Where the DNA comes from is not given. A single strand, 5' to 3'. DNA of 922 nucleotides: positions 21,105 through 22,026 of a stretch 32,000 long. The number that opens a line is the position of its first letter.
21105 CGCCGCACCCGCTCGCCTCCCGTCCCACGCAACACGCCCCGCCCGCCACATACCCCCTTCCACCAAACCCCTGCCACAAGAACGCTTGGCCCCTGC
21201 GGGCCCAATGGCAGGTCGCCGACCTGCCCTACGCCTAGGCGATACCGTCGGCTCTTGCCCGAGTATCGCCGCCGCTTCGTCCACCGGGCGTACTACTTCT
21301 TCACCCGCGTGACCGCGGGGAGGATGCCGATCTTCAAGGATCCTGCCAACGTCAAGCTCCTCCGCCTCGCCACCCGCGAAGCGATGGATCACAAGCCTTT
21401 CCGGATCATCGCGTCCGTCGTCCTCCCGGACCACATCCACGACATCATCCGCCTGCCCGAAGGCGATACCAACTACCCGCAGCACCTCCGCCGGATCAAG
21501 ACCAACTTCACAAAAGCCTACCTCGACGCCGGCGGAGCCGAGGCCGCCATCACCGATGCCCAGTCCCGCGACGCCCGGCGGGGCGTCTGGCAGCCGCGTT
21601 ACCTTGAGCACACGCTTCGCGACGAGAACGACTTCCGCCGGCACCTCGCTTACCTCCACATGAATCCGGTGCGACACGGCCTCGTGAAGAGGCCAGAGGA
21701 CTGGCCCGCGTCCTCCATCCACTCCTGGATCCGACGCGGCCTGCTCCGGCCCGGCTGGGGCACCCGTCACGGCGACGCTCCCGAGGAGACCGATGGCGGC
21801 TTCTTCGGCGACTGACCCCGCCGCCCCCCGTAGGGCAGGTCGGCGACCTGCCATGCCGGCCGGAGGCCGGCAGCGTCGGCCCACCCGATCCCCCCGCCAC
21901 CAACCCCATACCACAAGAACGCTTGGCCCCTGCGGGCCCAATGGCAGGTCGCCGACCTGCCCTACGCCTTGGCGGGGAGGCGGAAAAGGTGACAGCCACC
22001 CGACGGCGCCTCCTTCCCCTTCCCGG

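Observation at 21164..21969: RAYT gene flanked by its own GTAG-hairpin REPs, which differ from the abundant REPIN family in the window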

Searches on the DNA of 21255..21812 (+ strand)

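Call 71: search_rna_families(source=L125, start=10300, end=13400, threshold=gathering)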
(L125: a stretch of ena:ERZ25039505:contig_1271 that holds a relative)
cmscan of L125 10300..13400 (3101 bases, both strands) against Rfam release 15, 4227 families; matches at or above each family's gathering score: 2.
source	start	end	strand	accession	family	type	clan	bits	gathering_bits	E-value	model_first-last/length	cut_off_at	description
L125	10499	10717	+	RF02005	group-II-D1D4-6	Intron;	CL00102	158.6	49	4.6e-47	1-225/225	no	Group II catalytic intron D1-D4-6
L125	12327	12401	+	RF00029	Intron_gpII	Intron;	-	41.4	40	4.9e-06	1-77/77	no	Group II catalytic intron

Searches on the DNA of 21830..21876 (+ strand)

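Call 69: build_rna_model(alignment_id=A1, structure=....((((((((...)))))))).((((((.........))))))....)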
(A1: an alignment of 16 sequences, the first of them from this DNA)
Model R1 built from alignment A1 (16 sequences, 49 columns); structure: as given.
model positions 47; base pairs 14; branch points 1; effective number of sequences 4.35; information 1.173 bits per position. Calibrated on 0.2 Mb of random sequence (short: E-values are rough).
structure used (alignment columns):
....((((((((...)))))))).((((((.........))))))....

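Call 70: search_with_rna_model(model_id=R1, sources=[window, L157, L128, L122, L124, L125, L126, L127, L048, L112, L115, L118, L006, L027, L032, L041, L044, L063, L072, L119, L015, L062, L085, L088, L095, L107, L111, L140], max_evalue=1)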
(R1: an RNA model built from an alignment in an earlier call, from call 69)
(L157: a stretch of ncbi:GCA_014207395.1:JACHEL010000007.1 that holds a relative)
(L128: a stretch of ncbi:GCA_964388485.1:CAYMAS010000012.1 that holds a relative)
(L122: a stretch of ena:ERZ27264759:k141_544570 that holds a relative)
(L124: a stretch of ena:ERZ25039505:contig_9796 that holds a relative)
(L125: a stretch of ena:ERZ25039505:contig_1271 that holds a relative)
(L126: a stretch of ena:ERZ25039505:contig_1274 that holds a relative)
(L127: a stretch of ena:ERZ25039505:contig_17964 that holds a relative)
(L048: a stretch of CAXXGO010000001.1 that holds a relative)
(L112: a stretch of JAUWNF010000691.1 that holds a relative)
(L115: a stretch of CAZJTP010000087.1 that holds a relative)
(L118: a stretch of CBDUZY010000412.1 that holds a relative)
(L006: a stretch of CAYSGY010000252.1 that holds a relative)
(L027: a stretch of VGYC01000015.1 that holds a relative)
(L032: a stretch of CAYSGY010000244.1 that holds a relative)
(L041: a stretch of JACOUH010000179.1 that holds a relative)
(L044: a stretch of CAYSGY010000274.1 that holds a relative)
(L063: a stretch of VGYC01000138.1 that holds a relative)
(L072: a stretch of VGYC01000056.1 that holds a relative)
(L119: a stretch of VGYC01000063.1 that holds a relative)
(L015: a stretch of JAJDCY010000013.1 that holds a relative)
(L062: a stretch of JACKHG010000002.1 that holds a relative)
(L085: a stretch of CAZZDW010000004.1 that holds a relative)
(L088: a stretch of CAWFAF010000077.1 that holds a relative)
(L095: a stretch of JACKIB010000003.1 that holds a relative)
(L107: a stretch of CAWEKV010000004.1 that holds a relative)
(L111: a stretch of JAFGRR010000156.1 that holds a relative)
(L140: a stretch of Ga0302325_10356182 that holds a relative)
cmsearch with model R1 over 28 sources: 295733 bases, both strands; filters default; matches with E-value up to 1: 187.
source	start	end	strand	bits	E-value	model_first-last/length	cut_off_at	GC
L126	2516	2562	+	71.6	7.2e-23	1-47/47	no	0.64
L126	8998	9044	+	71.6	7.4e-23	1-47/47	no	0.62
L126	9221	9267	+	71.6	7.4e-23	1-47/47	no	0.62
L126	9444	9490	+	71.6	7.4e-23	1-47/47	no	0.62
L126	9608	9654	+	71.6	7.4e-23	1-47/47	no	0.62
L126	9771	9817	+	71.6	7.4e-23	1-47/47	no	0.62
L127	1750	1796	+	71.6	7.4e-23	1-47/47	no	0.62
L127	1973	2019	+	71.6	7.4e-23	1-47/47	no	0.62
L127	2196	2242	+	71.6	7.4e-23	1-47/47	no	0.62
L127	2360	2406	+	71.6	7.4e-23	1-47/47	no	0.62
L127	2523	2569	+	71.6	7.4e-23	1-47/47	no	0.62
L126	13711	13757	-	70.9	1.4e-22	1-47/47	no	0.6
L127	6462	6508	-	70.9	1.4e-22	1-47/47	no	0.6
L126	10576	10622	+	70.7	1.5e-22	1-47/47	no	0.6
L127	3326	3372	+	70.7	1.5e-22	1-47/47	no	0.6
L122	10530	10576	+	70.7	1.6e-22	1-47/47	no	0.68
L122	9763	9809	+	69.9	2.9e-22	1-47/47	no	0.77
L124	8382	8428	+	69.8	3.3e-22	1-47/47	no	0.64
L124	9854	9898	+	69.8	3.4e-22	1-47/47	no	0.73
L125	9854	9898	+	69.8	3.4e-22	1-47/47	no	0.73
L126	2627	2671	-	68.7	8.4e-22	1-47/47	no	0.71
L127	6285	6329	+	68.5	1e-21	1-47/47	no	0.71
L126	13535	13579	+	68.2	1.2e-21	1-47/47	no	0.69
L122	9863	9909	-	67.8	1.8e-21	1-47/47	no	0.7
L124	9936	9980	-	67.4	2.4e-21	1-47/47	no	0.64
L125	9936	9980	-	67.4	2.4e-21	1-47/47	no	0.64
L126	10788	10836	-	64.9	2.1e-20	1-47/47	no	0.71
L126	10934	10982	-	64.9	2.1e-20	1-47/47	no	0.71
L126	11080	11128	-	64.9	2.1e-20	1-47/47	no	0.71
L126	11226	11274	-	64.9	2.1e-20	1-47/47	no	0.71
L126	11371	11419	-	64.9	2.1e-20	1-47/47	no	0.71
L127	3538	3586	-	64.9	2.1e-20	1-47/47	no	0.71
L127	3684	3732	-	64.9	2.1e-20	1-47/47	no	0.71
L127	3830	3878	-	64.9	2.1e-20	1-47/47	no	0.71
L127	3976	4024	-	64.9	2.1e-20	1-47/47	no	0.71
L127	4122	4170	-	64.9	2.1e-20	1-47/47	no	0.71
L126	9138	9186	-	62.9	1e-19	1-47/47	no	0.73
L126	9361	9409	-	62.9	1e-19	1-47/47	no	0.73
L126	9911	9959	-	62.9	1e-19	1-47/47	no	0.73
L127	1890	1938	-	62.9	1e-19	1-47/47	no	0.73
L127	2113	2161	-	62.9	1e-19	1-47/47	no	0.73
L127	2663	2711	-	62.9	1e-19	1-47/47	no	0.73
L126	10715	10763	-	62.5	1.5e-19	1-47/47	no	0.73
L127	3465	3513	-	62.5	1.5e-19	1-47/47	no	0.73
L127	4049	4097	-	62.5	1.5e-19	1-47/47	no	0.73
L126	10861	10909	-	62.2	1.8e-19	1-47/47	no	0.71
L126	11153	11201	-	62.2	1.8e-19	1-47/47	no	0.71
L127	3611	3659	-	62.2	1.8e-19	1-47/47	no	0.71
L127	3903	3951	-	62.2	1.8e-19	1-47/47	no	0.71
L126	11299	11346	-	55.6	4.6e-17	1-47/47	no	0.73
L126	11007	11055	-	54.6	1e-16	1-47/47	no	0.69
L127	3757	3805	-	54.6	1e-16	1-47/47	no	0.69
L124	9713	9759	-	46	1.5e-13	1-47/47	no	0.64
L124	19689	19732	+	40.6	1.3e-11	1-47/47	no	0.68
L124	20006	20049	+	40.6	1.3e-11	1-47/47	no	0.68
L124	10561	10596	-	40.1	2e-11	1-47/47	no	0.67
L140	585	633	-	39.4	3.6e-11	1-47/47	no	0.61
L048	5460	5508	+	38.2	9.6e-11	1-47/47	no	0.61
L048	7421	7469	+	37.8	1.4e-10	1-47/47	no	0.61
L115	456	492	+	36.5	4.1e-10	1-47/47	no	0.54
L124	19625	19670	-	35.8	7.4e-10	1-47/47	no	0.72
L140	142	188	-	33.9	3.4e-09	1-47/47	no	0.62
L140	1977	2006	-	33.4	5.3e-09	1-47/47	no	0.67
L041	757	801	+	32.7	9.5e-09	1-47/47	no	0.76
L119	650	701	+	32.7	9.8e-09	1-47/47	no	0.65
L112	51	88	+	32.5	1.1e-08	1-47/47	no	0.61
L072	3023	3070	-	31.4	2.9e-08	1-47/47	no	0.67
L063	226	273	-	31.4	2.9e-08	1-47/47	no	0.67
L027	102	143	+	30.8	4.6e-08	1-47/47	no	0.71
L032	4950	4993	+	29.8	1.1e-07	1-47/47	no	0.73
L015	931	976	+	29.7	1.1e-07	1-47/47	no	0.61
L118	27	79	+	29.4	1.6e-07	1-47/47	no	0.68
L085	763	807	+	29.3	1.7e-07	1-47/47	no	0.78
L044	7288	7315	+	29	2e-07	1-47/47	no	0.82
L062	2835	2869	+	28.9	2.3e-07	1-47/47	no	0.74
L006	2854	2887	-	28.6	2.9e-07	1-47/47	no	0.74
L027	129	159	-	28.4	3.4e-07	1-47/47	no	0.68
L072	3013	3043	+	28.4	3.4e-07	1-47/47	no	0.68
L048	6624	6672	+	27.1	1e-06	1-47/47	no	0.53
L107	3139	3176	+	27.1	1.1e-06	1-47/47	no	0.76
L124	10570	10600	+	26.6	1.5e-06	1-47/47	no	0.65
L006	2860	2891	+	26.4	1.9e-06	1-47/47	no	0.72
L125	9842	9880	-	26.3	2.1e-06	1-47/47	no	0.74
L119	638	676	-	25.1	5.6e-06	1-47/47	no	0.69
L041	728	783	-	24.2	1.2e-05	1-47/47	no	0.66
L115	460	478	-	24.2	1.2e-05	5-23/47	no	0.74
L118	31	49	-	24.2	1.2e-05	5-23/47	no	0.74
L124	9845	9880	-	23.8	1.6e-05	1-47/47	no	0.75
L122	9754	9789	-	23.8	1.6e-05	1-47/47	no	0.75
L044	7292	7310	-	23.7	1.8e-05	5-23/47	no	0.79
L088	2919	2937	+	23.7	1.8e-05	5-23/47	no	0.79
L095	6518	6536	+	23.7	1.8e-05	5-23/47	no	0.79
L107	3143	3161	-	23.7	1.8e-05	5-23/47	no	0.79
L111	1980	1998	-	23.7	1.8e-05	5-23/47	no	0.79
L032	4954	4972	-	23.7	1.8e-05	5-23/47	no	0.79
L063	251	269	+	23.7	1.8e-05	5-23/47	no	0.79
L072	3048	3066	+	23.7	1.8e-05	5-23/47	no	0.79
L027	106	124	-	23.7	1.8e-05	5-23/47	no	0.79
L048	5442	5485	-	23.1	2.9e-05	1-47/47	no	0.64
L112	2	39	+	22.6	4.3e-05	1-47/47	no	0.58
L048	7425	7443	-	22.5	4.7e-05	5-23/47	no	0.74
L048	3782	3830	+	22.4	5.1e-05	1-47/47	no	0.55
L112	55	73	-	22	7.4e-05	5-23/47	no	0.79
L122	9887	9905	+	22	7.4e-05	5-23/47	no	0.79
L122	10534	10552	-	22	7.4e-05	5-23/47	no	0.79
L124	8386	8404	-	22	7.4e-05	5-23/47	no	0.79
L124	9958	9976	+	22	7.4e-05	5-23/47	no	0.79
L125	9958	9976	+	22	7.4e-05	5-23/47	no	0.79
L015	935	953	-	22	7.4e-05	5-23/47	no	0.79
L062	2839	2857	-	22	7.4e-05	5-23/47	no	0.79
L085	767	785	-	22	7.4e-05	5-23/47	no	0.79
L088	2919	2937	-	22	7.4e-05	5-23/47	no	0.79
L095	6518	6536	-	22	7.4e-05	5-23/47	no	0.79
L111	1980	1998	+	22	7.4e-05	5-23/47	no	0.79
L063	216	246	+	20.8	0.00019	1-47/47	no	0.65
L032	4974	5003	-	20.3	0.00031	1-47/47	no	0.73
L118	926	969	+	19.8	0.00046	1-47/47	no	0.61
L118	904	952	-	19.2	0.00076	1-47/47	no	0.59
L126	2645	2707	+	18.9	0.001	1-47/47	no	0.71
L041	784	811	-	18.8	0.0011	1-47/47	no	0.75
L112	6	24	-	18.6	0.0012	5-23/47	no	0.63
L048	1797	1881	+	18.5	0.0013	1-47/47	no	0.6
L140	166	184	+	18.5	0.0014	5-23/47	no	0.74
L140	611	629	+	18.5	0.0014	5-23/47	no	0.74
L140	1984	2002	+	18.5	0.0014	5-23/47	no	0.74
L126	11248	11302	+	18.4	0.0015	1-47/47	no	0.73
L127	3998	4052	+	18.4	0.0015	1-47/47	no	0.73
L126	10810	10864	+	18.3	0.0016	1-47/47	no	0.75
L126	10956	11010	+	18.3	0.0016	1-47/47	no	0.75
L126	11102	11156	+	18.3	0.0016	1-47/47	no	0.75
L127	3560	3614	+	18.3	0.0016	1-47/47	no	0.75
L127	3706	3760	+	18.3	0.0016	1-47/47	no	0.75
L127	3852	3906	+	18.3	0.0016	1-47/47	no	0.75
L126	9383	9443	+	18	0.0021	1-47/47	no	0.7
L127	1912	1972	+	18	0.0021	1-47/47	no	0.7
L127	2135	2195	+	18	0.0021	1-47/47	no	0.7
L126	11393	11430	+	18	0.0021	1-47/47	no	0.68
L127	4144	4181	+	18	0.0021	1-47/47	no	0.68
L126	2520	2538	-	17.3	0.0036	5-23/47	no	0.68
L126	9002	9020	-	17.3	0.0036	5-23/47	no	0.68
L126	9225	9243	-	17.3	0.0036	5-23/47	no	0.68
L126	9448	9466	-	17.3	0.0036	5-23/47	no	0.68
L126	9612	9630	-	17.3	0.0036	5-23/47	no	0.68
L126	9775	9793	-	17.3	0.0036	5-23/47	no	0.68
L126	10580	10598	-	17.3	0.0036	5-23/47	no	0.68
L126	13735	13753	+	17.3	0.0036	5-23/47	no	0.68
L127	1754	1772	-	17.3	0.0036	5-23/47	no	0.68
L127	1977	1995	-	17.3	0.0036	5-23/47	no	0.68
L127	2200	2218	-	17.3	0.0036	5-23/47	no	0.68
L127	2364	2382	-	17.3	0.0036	5-23/47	no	0.68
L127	2527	2545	-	17.3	0.0036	5-23/47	no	0.68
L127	3330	3348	-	17.3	0.0036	5-23/47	no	0.68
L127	6486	6504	+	17.3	0.0036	5-23/47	no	0.68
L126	9164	9182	+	17.3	0.0036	5-23/47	no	0.68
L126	9937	9955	+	17.3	0.0036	5-23/47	no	0.68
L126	10741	10759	+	17.3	0.0036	5-23/47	no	0.68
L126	10887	10905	+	17.3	0.0036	5-23/47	no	0.68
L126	11179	11197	+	17.3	0.0036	5-23/47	no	0.68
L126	11324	11342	+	17.3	0.0036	5-23/47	no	0.68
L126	13539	13557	-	17.3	0.0036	5-23/47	no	0.68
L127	2689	2707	+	17.3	0.0036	5-23/47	no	0.68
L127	3491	3509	+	17.3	0.0036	5-23/47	no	0.68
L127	3637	3655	+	17.3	0.0036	5-23/47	no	0.68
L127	3929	3947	+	17.3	0.0036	5-23/47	no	0.68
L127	4075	4093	+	17.3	0.0036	5-23/47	no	0.68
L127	6289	6307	-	17.3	0.0036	5-23/47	no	0.68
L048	6628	6646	-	17.1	0.0042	5-23/47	no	0.68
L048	1641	1688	+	15.9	0.012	1-47/47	no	0.69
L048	1803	1817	-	15.3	0.019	7-21/47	no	0.6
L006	2893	2911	-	14.8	0.031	5-23/47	no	0.79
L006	2893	2911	+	14.4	0.043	5-23/47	no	0.79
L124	9737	9755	+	14.2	0.051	5-23/47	no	0.74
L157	5412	5462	+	14.1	0.054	1-47/47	no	0.71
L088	1156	1223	-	12.8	0.15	1-47/47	no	0.72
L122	1171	1218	-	12.3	0.24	1-47/47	no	0.81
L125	4197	4209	-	12.2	0.26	8-20/47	no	0.69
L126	12398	12410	-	12.2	0.26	8-20/47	no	0.69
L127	5147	5159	-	12.2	0.26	8-20/47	no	0.69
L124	1472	1525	+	12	0.31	1-47/47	no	0.7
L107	5430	5442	-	11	0.74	8-20/47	no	0.62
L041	2832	2882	-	10.7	0.9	1-47/47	no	0.73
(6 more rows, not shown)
